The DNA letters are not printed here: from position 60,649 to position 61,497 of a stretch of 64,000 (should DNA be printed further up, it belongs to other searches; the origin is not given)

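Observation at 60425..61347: T-box leader with threonine specifier candidates whose first regulated gene is a GNAT acetyltransferase overlapping thrS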

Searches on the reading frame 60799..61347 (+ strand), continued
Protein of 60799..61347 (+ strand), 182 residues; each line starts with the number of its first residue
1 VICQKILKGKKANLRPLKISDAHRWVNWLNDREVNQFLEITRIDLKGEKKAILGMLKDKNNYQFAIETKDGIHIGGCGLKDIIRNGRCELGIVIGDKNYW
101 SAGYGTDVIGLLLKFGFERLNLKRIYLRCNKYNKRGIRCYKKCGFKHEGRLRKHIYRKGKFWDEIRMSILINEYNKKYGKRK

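Call 58: search_solved_structures(query=window:60799-61347:+, max_evalue=0.001)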
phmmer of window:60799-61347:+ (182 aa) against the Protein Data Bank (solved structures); distinct sequences matched with E-value up to 0.001: 39.
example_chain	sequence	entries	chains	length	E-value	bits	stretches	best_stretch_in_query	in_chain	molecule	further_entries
6vfn_A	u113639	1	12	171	1.3e-13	54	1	56-174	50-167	Spermidine N1-acetyltransferase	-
3tth_A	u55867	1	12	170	1.4e-13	53.8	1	51-170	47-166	Spermidine N1-acetyltransferase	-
6d72_A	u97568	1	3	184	1.5e-13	53.8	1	57-178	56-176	Spermidine N1-acetyltransferase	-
5wif_A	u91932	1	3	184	1.5e-13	53.8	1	57-178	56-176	Spermidine N1-acetyltransferase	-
6vfm_A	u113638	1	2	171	3.8e-13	52.5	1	56-174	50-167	Spermidine N1-acetyltransferase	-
8fv0_C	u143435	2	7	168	1.7e-12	50.4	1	56-174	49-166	Diamine N-acetyltransferase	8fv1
5ix3_A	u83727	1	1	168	2.3e-12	49.9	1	56-174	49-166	Diamine N-acetyltransferase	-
6cy6_A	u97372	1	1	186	2.4e-12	49.9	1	56-175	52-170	Spermidine N(1)-acetyltransferase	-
3wr7_A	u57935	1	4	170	2.7e-12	49.7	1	56-175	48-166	Spermidine N1-acetyltransferase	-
4r9m_A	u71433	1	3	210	3.1e-12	49.5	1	56-175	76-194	Spermidine N(1)-acetyltransferase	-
4jjx_A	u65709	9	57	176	2.3e-10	43.4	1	56-175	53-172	Spermidine n1-acetyltransferase | Spermidine N(1)-acetyltransferase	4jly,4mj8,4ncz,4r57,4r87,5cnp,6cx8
4ygo_A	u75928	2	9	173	2.4e-10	43.4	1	56-175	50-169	Spermidine n1-acetyltransferase | Spermidine N(1)-acetyltransferase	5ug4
4mhd_A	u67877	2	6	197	2.7e-10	43.2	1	56-175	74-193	Spermidine n1-acetyltransferase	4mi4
7kwj_A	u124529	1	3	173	2.7e-10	43.1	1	58-175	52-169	Spermidine N(1)-acetyltransferase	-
6dau_A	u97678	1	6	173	3e-10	43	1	59-175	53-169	Spermidine N1-acetyltransferase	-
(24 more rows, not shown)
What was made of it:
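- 60799..61347 (+): GNAT N-acetyltransferase (182 aa, GTG start), Acetyltransf_3 / RimJ-RimL-SpeG-like; substrate unknown. Best solved relatives are SpeG, E~1e-13 (call 58).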

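Call 74: find_encoding_contigs(protein=P0010, flank=4000, max_places=1)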
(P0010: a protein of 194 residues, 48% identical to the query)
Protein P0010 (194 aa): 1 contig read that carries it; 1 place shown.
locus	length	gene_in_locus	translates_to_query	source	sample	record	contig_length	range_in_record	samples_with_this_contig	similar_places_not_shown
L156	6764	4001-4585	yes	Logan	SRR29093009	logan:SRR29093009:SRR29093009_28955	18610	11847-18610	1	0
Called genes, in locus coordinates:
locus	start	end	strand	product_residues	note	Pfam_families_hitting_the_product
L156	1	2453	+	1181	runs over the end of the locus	PF02811:PHP, PF07733:DNA_pol3_alpha, PF17657:DNA_pol3_finger, PF14579:HHH_6, PF01336:tRNA_anti-codon (weak)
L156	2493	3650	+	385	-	-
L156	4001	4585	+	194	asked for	PF13302:Acetyltransf_3, PF13420:Acetyltransf_4, PF00583:Acetyltransf_1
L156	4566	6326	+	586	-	PF07973:tRNA_SAD, PF00587:tRNA-synt_2b, PF03129:HGTP_anticodon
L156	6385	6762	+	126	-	?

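Call 75: find_encoding_contigs(protein=P0015, flank=4000, max_places=1)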
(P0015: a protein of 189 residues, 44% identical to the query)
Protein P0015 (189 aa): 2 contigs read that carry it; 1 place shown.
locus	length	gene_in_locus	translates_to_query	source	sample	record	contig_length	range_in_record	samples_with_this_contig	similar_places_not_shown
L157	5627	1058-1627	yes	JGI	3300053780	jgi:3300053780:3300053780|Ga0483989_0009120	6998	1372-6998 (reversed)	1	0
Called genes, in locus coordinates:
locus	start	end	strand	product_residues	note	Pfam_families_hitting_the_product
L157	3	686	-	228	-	?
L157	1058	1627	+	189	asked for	PF13302:Acetyltransf_3, PF13420:Acetyltransf_4, PF13523:Acetyltransf_8 (faint), PF00583:Acetyltransf_1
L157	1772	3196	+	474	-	PF01425:Amidase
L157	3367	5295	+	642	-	PF00413:Peptidase_M10, PF00404:Dockerin_1 (weak)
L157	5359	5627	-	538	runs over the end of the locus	PF00587:tRNA-synt_2b, PF04073:tRNA_edit, PF03129:HGTP_anticodon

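Call 76: find_encoding_contigs(protein=P0014, flank=4000, max_places=1)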
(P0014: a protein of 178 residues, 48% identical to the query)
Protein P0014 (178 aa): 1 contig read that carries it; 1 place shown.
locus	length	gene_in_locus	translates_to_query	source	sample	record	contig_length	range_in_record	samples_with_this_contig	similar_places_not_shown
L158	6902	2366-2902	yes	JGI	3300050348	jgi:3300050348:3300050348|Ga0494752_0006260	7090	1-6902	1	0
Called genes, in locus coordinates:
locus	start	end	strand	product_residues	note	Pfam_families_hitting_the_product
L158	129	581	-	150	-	-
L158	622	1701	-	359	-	PF00710:Asparaginase, PF17763:Asparaginase_C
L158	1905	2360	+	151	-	PF02367:TsaE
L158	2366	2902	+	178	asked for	PF13302:Acetyltransf_3, PF13420:Acetyltransf_4, PF13523:Acetyltransf_8, PF00583:Acetyltransf_1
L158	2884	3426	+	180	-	PF13302:Acetyltransf_3, PF13420:Acetyltransf_4, PF13523:Acetyltransf_8, PF00583:Acetyltransf_1, PF13508:Acetyltransf_7 (weak)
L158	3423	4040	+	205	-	PF00814:TsaD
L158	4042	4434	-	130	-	-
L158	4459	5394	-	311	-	PF00579:tRNA-synt_1b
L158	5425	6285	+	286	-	PF01555:N6_N4_Mtase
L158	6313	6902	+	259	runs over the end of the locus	?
